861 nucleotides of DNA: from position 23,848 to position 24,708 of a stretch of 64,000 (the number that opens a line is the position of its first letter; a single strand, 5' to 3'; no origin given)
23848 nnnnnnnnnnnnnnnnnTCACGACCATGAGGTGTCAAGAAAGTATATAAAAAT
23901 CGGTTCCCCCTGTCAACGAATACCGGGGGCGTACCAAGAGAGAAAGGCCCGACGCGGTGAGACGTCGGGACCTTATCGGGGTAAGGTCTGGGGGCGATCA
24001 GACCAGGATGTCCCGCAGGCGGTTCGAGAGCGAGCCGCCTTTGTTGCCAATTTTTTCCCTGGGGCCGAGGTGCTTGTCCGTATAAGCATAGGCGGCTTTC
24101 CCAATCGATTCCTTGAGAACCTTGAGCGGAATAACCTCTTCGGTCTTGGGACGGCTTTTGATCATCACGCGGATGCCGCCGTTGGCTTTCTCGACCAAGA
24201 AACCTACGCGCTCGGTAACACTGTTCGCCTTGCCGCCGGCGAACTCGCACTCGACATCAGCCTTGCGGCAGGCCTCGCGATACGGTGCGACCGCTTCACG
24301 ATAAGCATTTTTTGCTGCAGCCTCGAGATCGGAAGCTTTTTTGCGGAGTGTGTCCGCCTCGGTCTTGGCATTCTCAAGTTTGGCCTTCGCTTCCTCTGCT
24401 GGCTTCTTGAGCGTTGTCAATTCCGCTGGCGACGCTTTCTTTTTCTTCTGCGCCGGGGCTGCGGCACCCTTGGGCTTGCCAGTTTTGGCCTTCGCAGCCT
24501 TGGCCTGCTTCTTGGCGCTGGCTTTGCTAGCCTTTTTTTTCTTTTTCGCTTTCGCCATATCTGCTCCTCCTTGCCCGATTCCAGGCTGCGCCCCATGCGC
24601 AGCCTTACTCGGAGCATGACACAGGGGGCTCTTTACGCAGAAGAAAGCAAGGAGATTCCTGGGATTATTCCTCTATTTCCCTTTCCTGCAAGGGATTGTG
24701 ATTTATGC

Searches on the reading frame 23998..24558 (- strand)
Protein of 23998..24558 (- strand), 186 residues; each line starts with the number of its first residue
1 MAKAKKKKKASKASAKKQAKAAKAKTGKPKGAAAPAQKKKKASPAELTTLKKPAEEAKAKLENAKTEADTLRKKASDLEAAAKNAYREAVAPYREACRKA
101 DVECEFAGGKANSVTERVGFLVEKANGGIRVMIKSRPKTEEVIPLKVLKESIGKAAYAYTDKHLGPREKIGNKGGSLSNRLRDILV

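Call 3: search_protein_families(library=pfam, proteins=[window:23998-24558:-], max_evalue=0.1)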
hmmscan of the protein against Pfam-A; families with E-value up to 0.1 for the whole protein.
window:23998-24558:- (186 aa): 0 families

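Call 4: search_protein_families(library=padloc, proteins=[window:23998-24558:-], max_evalue=0.1)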
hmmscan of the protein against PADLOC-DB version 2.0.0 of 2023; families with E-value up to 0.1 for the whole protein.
window:23998-24558:- (186 aa): 3 families
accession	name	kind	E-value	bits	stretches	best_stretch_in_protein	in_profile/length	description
PDLC02747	PbeC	-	0.0012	15.8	1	14-87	187-260/632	PbeC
PDLC00550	JetC2|JetC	-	0.054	9.2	1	4-139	279-413/1355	DUF3584 domain; MukB-like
PDLC00553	JetC2|JetC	-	0.073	8.9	1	6-103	885-981/1361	DUF3584 domain; MukB-like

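Call 38: search_protein_families(library=ncbifam, proteins=[window:23998-24558:-], max_evalue=0.1)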
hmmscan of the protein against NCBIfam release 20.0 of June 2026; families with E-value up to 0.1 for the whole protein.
window:23998-24558:- (186 aa): 4 families
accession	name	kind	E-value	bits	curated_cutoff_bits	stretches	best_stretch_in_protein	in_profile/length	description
NF040598.1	Ala_zip_lipo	subfamily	0.0055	17.2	43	1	42-99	19-76/90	Lpp/OprI family alanine-zipper lipoprotein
TIGR02169.1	SMC_prok_A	equivalog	0.021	12.5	729.4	1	5-94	698-786/1165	chromosome segregation protein SMC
NF005844.0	PRK07764.1-3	equivalog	0.023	13.5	964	1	4-155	442-584/841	DNA polymerase III subunit gamma and tau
TIGR02168.1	SMC_prok_B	equivalog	0.038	11.7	567.35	1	6-91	305-389/1181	chromosome segregation protein SMC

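Call 68: search_protein_families(library=phrogs, proteins=[window:23998-24558:-], max_evalue=0.01)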
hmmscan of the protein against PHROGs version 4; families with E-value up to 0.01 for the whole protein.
window:23998-24558:- (186 aa): 1 family
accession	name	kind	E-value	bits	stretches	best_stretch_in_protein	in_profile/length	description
phrog_20506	-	unknown function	0.0097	16.8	0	77-134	9-64/162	-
